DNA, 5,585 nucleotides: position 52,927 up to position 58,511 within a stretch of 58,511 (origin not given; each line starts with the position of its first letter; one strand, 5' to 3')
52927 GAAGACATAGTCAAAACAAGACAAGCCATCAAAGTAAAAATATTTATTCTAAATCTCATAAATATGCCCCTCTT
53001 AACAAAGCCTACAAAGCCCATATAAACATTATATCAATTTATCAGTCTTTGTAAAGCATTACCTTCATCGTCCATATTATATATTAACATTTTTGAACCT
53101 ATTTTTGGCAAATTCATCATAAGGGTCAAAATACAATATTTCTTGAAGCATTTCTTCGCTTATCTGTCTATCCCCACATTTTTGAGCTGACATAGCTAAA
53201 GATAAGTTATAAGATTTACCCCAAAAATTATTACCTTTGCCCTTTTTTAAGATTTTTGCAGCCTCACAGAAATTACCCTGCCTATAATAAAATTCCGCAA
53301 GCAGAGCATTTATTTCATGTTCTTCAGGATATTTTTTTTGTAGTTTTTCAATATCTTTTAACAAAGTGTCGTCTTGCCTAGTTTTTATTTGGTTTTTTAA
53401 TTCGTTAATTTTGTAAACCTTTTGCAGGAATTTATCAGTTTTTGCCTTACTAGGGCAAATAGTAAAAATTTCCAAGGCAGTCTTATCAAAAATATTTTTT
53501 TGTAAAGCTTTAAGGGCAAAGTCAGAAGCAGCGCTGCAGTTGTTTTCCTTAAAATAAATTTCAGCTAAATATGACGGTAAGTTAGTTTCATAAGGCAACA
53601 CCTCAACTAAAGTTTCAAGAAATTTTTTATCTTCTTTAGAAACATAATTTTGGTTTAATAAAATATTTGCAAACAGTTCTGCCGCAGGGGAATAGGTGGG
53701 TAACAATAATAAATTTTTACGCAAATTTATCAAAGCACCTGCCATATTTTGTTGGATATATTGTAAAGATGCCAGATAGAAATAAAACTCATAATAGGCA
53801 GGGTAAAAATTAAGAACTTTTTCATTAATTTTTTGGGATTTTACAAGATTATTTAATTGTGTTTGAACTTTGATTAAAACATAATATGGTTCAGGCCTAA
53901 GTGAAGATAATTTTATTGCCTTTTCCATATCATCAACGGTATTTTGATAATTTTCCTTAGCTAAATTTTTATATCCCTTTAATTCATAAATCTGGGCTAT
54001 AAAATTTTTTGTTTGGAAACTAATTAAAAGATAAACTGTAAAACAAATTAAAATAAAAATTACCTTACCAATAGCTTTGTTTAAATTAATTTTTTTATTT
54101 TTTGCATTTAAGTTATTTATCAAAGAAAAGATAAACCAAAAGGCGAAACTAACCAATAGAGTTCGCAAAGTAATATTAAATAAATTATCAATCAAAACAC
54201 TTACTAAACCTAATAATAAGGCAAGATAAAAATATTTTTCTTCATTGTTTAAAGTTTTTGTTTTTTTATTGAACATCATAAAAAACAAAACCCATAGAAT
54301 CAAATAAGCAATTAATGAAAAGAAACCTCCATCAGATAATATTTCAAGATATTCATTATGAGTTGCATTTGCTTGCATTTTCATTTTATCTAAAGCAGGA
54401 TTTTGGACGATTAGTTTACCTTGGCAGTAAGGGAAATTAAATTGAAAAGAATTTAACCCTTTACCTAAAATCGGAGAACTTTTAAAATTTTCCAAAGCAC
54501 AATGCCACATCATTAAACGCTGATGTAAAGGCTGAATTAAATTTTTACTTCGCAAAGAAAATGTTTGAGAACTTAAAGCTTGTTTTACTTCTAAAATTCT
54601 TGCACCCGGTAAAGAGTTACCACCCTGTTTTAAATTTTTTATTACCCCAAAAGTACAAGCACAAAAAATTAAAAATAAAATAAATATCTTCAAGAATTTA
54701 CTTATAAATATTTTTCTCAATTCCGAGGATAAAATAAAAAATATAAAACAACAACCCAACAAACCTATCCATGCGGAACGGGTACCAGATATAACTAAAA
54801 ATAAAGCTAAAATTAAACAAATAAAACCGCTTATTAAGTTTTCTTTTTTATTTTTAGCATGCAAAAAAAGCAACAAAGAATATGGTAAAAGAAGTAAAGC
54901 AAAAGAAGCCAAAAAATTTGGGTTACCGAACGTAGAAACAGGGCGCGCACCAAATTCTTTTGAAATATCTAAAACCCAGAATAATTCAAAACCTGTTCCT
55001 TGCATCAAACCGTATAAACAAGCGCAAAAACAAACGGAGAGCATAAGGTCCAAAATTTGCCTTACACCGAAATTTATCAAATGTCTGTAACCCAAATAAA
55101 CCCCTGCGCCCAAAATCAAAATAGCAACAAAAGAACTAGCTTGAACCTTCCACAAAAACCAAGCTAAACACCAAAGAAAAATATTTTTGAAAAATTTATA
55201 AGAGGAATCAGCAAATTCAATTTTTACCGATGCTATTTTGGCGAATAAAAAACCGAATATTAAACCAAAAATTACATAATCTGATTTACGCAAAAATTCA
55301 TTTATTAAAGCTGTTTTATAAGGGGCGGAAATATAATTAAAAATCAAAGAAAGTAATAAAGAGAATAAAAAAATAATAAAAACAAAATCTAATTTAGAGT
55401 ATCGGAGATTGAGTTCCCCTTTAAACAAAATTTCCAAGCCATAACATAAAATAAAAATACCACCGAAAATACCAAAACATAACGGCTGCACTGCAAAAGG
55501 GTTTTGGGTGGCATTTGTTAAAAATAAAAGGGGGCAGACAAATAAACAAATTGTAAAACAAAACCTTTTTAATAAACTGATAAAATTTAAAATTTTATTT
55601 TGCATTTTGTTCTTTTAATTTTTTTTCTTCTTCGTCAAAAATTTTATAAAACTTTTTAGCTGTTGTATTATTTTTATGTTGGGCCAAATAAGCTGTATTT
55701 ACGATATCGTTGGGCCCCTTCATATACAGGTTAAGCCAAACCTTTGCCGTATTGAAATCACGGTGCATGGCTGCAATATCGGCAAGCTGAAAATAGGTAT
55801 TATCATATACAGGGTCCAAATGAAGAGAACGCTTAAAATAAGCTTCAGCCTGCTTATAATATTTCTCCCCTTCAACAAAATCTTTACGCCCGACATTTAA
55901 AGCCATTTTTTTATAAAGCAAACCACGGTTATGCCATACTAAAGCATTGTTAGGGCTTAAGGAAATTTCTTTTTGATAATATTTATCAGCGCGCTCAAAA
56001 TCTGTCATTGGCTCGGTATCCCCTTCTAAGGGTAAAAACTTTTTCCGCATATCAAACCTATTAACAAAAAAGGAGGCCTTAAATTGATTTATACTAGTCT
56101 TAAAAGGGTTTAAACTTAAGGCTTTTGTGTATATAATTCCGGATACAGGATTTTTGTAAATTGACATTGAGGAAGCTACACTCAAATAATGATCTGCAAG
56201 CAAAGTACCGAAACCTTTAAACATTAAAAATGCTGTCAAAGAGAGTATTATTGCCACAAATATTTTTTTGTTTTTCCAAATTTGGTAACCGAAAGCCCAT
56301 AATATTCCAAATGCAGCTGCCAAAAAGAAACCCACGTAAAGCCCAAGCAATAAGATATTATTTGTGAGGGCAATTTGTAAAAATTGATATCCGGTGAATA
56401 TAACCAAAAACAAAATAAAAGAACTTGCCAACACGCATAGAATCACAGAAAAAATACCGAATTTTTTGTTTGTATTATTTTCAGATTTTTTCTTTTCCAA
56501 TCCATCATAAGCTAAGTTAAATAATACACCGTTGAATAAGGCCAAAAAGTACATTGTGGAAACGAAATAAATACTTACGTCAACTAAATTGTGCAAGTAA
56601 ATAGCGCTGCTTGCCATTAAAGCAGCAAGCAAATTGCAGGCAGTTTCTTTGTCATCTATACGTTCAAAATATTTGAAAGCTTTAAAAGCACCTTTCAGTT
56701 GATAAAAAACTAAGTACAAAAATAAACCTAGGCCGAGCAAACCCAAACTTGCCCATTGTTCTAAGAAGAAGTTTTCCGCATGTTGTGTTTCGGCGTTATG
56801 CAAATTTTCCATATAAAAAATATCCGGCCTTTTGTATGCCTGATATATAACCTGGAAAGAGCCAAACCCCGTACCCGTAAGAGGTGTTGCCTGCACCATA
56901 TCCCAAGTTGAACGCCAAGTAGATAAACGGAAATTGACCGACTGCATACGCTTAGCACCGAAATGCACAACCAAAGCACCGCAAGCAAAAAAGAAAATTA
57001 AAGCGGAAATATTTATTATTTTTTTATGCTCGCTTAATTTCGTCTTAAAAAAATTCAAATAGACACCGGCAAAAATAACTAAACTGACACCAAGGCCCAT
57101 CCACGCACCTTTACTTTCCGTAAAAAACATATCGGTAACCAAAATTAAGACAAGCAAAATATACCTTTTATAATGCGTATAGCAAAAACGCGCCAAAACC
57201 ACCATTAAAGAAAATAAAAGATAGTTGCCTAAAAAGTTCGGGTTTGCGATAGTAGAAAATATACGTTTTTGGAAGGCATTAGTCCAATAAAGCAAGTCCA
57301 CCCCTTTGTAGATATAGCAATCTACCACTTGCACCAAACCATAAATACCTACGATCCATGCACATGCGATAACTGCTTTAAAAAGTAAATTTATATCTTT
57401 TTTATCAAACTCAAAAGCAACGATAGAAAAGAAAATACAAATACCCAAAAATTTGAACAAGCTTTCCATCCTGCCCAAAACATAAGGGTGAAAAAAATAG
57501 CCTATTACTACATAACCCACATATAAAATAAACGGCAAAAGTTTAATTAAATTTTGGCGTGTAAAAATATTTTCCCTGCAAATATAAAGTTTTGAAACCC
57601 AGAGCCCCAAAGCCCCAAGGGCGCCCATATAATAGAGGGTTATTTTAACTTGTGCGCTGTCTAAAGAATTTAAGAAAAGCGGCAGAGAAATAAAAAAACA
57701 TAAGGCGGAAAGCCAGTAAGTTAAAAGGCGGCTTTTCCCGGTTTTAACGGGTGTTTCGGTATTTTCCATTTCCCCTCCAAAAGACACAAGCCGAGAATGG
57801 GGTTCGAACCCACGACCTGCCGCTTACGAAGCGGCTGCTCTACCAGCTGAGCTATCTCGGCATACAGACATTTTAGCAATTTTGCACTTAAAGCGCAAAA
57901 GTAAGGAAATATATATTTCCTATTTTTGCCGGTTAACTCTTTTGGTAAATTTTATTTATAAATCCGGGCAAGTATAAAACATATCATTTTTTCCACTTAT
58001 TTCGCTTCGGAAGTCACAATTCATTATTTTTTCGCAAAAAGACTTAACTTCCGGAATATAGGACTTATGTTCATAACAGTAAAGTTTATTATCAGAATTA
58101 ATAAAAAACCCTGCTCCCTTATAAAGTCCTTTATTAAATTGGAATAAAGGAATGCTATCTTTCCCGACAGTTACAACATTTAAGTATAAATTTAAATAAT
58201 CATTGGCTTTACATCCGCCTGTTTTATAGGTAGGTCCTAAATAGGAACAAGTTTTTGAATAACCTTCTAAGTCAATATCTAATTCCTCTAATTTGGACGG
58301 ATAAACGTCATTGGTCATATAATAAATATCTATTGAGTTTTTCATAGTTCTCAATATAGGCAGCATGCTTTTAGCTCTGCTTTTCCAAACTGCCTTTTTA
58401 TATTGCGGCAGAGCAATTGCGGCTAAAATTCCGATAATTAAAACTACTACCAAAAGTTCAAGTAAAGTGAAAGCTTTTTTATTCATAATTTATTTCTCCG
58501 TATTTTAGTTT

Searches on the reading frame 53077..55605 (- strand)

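Call 40: search_protein_families(library=pfam, proteins=[window:53077-55605:-], max_evalue=0.001)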
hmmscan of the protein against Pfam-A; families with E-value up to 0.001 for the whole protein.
window:53077-55605:- (842 aa): 5 families
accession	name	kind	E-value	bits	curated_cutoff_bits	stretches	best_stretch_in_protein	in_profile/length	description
PF04932.20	Wzy_C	-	5.6e-18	65.6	31.7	1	262-435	2-149/149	O-Antigen ligase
PF14559.12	TPR_19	-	5.9e-07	30.2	25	0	753-789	15-51/68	Tetratricopeptide repeat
PF25060.1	ARM_TT21_2nd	-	3.4e-05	23.9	27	0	581-652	198-269/270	Tetratricopeptide repeat protein 21 second ARM domain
PF20225.4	DUF6584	-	4.5e-05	24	27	0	754-782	28-56/171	Family of unknown function (DUF6584)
PF13432.12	TPR_16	-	0.00061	20.6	32.7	0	751-787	19-55/65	Tetratricopeptide repeat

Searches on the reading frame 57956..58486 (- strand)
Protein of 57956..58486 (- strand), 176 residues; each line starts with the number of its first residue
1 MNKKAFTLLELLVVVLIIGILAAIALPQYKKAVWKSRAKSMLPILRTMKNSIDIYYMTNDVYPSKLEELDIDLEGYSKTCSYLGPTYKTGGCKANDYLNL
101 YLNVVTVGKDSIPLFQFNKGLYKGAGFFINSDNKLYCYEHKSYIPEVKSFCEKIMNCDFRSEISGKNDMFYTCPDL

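Call 24: find_encoding_contigs(protein=window:57956-58486:-, flank=2500, max_places=10)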
Protein window:57956-58486:- (176 aa): 1 contig read that carries it; 1 place shown.
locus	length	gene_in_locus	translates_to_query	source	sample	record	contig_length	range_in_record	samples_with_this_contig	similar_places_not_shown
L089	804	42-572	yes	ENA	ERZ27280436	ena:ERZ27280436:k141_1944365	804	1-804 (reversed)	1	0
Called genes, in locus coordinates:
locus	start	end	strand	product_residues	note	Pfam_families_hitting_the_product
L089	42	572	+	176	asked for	PF07963:N_methyl (weak)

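Call 40: search_protein_families(library=pfam, proteins=[window:57956-58486:-], max_evalue=0.001)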
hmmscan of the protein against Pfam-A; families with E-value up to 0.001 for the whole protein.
window:57956-58486:- (176 aa): 1 family
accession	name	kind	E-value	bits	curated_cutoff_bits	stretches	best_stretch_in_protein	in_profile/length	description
PF07963.17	N_methyl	-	2.8e-07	30.3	21.2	1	2-26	3-27/27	Prokaryotic N-terminal methylation motif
